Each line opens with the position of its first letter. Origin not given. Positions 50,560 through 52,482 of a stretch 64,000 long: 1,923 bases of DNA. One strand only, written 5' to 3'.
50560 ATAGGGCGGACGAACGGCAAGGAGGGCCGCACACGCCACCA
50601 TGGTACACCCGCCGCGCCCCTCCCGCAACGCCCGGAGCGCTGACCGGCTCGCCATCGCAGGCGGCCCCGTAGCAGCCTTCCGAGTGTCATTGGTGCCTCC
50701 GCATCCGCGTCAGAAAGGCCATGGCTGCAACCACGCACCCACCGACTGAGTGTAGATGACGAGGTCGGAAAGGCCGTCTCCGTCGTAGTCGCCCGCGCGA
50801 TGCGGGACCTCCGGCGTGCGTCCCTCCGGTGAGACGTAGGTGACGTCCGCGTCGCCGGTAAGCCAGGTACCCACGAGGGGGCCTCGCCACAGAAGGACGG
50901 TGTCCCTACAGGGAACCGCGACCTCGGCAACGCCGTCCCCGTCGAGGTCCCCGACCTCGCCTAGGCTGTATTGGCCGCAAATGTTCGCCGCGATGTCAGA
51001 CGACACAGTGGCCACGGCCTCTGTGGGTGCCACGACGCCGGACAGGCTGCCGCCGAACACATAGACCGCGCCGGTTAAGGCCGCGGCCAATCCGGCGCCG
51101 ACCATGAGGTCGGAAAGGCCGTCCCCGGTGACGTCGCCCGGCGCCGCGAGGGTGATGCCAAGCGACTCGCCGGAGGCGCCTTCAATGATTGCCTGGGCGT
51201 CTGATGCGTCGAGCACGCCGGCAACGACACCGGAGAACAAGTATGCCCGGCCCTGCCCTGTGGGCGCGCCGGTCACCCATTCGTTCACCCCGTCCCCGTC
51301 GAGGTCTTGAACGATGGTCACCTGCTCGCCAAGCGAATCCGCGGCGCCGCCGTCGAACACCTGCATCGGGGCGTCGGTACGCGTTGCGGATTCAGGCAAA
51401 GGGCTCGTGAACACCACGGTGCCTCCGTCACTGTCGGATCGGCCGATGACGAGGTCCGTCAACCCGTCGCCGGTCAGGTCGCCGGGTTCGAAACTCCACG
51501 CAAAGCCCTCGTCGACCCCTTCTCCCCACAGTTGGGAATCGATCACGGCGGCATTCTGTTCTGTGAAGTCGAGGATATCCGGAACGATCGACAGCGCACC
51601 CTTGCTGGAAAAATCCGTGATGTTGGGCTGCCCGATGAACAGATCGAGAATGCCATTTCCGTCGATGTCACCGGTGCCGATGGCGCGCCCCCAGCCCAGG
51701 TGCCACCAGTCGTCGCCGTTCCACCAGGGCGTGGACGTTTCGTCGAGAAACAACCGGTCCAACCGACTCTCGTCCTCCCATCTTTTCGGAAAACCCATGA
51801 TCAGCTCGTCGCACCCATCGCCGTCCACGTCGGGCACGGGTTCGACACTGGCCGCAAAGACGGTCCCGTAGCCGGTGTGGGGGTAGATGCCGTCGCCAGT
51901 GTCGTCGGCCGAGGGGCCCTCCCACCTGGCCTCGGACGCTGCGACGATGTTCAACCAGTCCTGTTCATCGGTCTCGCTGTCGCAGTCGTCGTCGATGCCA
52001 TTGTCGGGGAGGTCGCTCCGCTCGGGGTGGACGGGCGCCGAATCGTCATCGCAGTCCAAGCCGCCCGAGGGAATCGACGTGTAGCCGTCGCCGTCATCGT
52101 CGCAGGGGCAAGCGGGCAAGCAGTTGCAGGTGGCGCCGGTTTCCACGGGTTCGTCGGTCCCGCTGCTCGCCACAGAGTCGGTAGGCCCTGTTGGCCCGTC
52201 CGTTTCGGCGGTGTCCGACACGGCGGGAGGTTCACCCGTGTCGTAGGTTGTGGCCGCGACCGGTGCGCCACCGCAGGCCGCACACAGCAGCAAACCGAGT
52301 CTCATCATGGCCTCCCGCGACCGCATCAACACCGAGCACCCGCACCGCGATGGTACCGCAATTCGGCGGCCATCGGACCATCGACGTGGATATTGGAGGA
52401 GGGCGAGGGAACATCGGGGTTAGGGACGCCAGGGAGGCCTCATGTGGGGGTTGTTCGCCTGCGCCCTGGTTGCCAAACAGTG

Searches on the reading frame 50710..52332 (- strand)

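Call 44: search_protein_families(library=pfam, proteins=[window:50710-52332:-], max_evalue=0.001)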
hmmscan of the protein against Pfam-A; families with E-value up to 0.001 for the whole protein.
window:50710-52332:- (540 aa): 3 families
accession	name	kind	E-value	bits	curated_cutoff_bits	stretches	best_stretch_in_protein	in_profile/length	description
PF01839.29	FG-GAP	-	2.5e-27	94.7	22.1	3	396-426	5-37/37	FG-GAP repeat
PF13517.12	FG-GAP_3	-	2.4e-14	54.1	26.9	1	462-526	1-61/61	FG-GAP-like repeat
PF11617.13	Cu-binding_MopE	-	1.5e-05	25.5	27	1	93-123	1-30/30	Putative metal-binding motif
